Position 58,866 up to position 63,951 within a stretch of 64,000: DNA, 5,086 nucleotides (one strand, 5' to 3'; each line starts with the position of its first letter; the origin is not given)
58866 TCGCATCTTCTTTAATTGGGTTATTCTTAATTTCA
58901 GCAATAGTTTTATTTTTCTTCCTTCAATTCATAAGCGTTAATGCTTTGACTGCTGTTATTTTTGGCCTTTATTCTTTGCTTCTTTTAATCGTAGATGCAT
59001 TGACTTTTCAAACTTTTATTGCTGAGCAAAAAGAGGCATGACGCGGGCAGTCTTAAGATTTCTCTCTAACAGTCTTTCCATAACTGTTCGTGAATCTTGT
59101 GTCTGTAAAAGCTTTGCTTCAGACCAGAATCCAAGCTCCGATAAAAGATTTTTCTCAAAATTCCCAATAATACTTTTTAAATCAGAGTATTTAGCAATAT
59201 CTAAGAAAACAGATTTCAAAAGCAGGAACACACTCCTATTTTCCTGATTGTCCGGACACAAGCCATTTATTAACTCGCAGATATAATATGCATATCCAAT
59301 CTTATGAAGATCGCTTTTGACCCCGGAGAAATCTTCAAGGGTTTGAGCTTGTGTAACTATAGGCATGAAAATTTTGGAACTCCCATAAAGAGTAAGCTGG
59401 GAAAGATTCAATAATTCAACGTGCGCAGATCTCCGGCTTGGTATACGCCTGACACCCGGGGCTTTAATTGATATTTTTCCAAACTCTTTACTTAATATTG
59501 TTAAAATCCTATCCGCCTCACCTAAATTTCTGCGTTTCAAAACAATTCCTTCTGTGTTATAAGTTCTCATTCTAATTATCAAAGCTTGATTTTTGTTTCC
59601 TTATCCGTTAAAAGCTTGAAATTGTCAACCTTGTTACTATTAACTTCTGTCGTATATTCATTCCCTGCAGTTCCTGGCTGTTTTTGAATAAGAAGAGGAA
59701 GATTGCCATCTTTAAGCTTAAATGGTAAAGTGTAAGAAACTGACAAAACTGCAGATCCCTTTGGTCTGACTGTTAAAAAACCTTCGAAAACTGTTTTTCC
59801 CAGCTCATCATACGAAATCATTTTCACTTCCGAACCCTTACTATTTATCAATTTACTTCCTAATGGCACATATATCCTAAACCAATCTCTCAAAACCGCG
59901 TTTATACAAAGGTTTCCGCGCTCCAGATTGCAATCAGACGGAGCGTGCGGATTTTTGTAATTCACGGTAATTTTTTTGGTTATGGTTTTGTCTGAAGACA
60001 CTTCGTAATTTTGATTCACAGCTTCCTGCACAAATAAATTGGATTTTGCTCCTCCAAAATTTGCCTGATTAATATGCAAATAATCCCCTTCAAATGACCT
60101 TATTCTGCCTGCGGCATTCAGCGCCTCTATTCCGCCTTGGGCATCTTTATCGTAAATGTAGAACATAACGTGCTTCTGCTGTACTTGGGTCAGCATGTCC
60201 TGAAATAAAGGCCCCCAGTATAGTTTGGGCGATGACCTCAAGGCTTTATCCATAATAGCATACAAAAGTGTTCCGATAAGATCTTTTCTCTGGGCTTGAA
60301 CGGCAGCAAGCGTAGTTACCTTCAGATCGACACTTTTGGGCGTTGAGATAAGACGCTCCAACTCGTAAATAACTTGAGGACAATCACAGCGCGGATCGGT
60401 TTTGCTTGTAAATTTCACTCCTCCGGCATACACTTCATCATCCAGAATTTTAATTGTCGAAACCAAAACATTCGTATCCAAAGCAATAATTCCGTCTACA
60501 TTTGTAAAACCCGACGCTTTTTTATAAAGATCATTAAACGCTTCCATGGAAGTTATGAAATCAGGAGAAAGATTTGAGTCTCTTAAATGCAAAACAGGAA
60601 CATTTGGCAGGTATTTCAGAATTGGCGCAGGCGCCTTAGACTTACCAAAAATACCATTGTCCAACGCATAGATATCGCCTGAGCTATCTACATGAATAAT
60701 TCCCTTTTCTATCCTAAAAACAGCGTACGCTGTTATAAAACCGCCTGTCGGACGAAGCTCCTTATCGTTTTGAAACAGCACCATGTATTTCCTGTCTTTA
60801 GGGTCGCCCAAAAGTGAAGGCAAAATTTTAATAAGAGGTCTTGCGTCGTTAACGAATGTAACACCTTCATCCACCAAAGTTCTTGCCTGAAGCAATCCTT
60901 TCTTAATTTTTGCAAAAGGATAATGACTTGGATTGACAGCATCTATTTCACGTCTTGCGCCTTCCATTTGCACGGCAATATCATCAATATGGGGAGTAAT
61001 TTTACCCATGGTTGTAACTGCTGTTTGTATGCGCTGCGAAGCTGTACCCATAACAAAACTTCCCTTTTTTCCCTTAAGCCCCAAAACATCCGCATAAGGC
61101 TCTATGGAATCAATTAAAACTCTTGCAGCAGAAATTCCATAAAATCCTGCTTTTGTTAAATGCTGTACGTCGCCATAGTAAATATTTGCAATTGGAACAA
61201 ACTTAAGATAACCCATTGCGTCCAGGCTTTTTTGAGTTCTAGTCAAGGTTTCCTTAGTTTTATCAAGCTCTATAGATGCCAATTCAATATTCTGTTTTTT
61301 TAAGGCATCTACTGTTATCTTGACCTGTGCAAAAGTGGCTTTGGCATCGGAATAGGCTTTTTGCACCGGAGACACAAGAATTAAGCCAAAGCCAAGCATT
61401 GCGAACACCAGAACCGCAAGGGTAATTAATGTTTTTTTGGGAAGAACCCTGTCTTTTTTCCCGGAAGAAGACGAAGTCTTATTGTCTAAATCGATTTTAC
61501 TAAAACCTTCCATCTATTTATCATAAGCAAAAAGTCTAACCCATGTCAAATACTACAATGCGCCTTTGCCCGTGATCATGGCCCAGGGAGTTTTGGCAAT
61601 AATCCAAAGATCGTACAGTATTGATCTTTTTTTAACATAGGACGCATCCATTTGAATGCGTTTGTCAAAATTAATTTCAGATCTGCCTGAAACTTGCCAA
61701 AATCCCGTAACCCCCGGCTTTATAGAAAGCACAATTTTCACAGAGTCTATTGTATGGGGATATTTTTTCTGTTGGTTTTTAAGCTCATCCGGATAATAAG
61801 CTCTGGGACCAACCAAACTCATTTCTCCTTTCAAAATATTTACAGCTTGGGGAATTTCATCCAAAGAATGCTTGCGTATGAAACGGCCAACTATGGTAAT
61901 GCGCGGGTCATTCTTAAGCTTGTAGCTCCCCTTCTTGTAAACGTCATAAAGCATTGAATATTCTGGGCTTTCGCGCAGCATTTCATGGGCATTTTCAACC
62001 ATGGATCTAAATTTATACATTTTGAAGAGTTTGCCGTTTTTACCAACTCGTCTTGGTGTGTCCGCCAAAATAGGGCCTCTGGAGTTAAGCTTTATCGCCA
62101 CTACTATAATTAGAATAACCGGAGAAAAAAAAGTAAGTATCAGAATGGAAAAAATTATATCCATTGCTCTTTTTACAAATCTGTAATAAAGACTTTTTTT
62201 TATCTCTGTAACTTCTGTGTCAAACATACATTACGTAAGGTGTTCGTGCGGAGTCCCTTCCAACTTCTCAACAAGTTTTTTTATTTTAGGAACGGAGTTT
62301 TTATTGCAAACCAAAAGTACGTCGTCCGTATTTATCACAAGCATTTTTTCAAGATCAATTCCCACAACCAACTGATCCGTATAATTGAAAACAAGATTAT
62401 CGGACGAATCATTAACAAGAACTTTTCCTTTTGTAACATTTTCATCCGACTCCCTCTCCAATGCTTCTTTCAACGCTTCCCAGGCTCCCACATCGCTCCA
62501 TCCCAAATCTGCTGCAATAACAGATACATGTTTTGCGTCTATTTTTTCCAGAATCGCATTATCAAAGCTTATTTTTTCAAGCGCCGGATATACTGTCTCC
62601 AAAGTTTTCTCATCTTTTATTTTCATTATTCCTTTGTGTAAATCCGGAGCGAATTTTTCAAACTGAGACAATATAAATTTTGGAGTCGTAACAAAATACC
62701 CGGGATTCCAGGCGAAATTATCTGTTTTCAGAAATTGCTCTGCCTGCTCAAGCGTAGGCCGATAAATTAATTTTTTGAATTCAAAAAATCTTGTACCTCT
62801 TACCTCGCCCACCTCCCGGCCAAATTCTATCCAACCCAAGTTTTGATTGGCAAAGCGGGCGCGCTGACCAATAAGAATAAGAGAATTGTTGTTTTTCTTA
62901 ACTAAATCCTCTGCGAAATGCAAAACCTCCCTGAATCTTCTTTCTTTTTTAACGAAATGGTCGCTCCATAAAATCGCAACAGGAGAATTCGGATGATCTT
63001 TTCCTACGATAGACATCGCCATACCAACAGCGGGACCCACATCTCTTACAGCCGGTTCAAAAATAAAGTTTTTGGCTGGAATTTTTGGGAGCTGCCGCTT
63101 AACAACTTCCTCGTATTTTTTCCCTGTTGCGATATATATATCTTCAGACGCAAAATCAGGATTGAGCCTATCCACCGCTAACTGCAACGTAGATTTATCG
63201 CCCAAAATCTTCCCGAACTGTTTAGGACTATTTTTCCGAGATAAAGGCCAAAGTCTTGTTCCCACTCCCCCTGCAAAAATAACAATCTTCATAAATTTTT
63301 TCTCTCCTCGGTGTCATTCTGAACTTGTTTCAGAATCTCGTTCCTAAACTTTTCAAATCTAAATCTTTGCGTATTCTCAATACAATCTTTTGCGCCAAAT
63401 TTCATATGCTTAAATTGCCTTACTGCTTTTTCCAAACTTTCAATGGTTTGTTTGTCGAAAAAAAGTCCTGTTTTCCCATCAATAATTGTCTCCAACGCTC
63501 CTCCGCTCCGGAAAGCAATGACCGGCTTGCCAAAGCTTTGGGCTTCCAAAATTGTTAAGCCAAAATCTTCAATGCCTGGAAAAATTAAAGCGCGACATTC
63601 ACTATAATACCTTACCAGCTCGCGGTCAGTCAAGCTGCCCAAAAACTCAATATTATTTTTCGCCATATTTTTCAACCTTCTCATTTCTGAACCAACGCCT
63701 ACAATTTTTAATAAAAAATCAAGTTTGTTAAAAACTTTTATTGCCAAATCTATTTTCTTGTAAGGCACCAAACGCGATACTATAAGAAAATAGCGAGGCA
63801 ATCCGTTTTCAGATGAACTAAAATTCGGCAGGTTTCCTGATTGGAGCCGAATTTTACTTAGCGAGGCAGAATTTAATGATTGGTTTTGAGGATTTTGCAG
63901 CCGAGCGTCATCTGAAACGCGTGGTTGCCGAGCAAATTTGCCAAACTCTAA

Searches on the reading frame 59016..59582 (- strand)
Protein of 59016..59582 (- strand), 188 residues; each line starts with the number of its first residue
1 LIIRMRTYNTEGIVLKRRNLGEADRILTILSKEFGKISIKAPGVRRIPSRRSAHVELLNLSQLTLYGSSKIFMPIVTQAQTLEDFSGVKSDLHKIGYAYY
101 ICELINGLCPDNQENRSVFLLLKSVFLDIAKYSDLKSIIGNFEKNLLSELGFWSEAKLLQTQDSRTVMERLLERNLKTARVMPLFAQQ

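Call 13: search_protein_families(library=pfam, proteins=[window:59016-59582:-], max_evalue=0.00001)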
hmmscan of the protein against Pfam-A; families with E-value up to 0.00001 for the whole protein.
window:59016-59582:- (188 aa): 2 families
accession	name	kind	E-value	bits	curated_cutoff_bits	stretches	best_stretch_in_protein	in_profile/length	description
PF11967.14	RecO_N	-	1.3e-17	64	27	1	5-83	1-78/80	Recombination protein O N terminal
PF02565.21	RecO_C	-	1.5e-10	41.5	22.1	1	90-152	2-64/157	Recombination protein O C terminal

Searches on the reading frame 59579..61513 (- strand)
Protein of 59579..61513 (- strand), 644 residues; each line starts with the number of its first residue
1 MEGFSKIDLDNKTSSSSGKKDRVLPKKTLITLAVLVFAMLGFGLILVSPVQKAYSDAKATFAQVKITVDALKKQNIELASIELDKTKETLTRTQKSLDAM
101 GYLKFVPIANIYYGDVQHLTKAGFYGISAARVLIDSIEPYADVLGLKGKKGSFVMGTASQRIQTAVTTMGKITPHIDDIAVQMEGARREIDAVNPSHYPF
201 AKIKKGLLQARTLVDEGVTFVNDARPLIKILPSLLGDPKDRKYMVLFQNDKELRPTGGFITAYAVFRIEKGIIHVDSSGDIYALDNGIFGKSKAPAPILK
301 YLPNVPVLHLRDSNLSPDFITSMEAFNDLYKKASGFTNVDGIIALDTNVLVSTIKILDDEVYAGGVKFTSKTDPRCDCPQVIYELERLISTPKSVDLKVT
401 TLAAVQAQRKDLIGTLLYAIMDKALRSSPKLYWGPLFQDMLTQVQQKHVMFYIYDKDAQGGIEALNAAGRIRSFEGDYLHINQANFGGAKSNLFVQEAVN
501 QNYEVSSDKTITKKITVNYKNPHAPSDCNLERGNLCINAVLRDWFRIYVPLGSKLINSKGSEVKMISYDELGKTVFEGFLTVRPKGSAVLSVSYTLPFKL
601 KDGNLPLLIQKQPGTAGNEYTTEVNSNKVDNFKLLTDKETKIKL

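Call 13: search_protein_families(library=pfam, proteins=[window:59579-61513:-], max_evalue=0.00001)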
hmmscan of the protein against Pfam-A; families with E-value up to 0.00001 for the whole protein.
window:59579-61513:- (644 aa): 1 family
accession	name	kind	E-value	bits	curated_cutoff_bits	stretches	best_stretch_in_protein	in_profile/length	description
PF13196.11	DUF4012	-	3.3e-19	70.3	28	1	240-359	3-121/144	Protein of unknown function (DUF4012)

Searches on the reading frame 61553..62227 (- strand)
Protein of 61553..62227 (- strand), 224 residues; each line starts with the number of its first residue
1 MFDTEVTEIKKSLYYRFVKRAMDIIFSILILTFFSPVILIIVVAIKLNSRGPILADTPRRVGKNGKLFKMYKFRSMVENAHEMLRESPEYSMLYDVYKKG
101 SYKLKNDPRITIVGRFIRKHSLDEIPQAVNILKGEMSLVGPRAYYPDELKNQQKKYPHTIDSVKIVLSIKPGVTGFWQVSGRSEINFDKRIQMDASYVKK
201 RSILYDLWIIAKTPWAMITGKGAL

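Call 13: search_protein_families(library=pfam, proteins=[window:61553-62227:-], max_evalue=0.00001)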
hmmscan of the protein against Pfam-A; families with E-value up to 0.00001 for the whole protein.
window:61553-62227:- (224 aa): 1 family
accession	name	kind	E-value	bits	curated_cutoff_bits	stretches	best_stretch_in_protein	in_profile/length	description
PF02397.22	Bac_transf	-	7.3e-61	205.3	27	1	19-218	1-178/179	Bacterial sugar transferase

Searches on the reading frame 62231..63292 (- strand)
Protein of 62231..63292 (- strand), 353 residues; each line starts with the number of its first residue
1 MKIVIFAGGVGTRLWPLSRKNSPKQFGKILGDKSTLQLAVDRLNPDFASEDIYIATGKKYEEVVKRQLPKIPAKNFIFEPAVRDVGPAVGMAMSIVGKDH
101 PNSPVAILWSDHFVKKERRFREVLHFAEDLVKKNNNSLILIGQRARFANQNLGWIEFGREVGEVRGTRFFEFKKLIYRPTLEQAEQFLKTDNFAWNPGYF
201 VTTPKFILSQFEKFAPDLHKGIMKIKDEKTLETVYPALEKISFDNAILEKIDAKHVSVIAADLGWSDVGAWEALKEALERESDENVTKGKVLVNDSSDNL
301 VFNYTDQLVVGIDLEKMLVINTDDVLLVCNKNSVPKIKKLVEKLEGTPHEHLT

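Call 13: search_protein_families(library=pfam, proteins=[window:62231-63292:-], max_evalue=0.00001)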
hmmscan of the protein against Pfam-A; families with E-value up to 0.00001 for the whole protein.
window:62231-63292:- (353 aa): 2 families
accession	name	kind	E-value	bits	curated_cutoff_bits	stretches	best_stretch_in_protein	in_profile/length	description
PF00483.29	NTP_transferase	-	3.4e-26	92.8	21.2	1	3-280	2-241/245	Nucleotidyl transferase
PF22640.1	ManC_GMP_beta-helix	-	4.8e-07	30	27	1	297-344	8-55/55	MannoseP isomerase/GMP-like beta-helix domain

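Call 57: find_encoding_contigs(protein=window:62231-63292:-, flank=10000, max_places=2)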
Protein window:62231-63292:- (353 aa): 3 contigs read that carry it; 2 places shown.
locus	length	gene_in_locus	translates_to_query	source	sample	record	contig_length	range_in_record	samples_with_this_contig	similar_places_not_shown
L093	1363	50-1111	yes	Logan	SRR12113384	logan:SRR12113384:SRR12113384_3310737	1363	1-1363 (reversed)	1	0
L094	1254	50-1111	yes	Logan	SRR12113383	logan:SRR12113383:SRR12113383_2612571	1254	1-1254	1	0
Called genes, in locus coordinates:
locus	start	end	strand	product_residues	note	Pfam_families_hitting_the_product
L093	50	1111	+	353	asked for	PF00483:NTP_transferase, PF22640:ManC_GMP_beta-helix (weak)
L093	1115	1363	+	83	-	?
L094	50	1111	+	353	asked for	PF00483:NTP_transferase, PF22640:ManC_GMP_beta-helix (weak)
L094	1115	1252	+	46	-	?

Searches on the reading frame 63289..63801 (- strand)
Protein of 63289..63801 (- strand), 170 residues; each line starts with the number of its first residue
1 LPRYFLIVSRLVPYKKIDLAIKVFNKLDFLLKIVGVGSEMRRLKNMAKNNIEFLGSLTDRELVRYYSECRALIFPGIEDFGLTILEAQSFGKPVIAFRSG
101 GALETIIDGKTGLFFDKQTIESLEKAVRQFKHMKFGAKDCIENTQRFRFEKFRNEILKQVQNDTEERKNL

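Call 13: search_protein_families(library=pfam, proteins=[window:63289-63801:-], max_evalue=0.00001)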
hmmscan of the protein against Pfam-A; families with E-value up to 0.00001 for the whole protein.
window:63289-63801:- (170 aa): 2 families
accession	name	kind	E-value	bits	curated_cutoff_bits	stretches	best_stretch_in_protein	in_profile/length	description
PF00534.26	Glycos_transf_1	-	4.9e-30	104.8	26.4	1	2-146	15-171/172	Glycosyl transferases group 1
PF13692.12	Glyco_trans_1_4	-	5.3e-22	79.1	27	1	3-129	2-138/142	Glycosyl transferases group 1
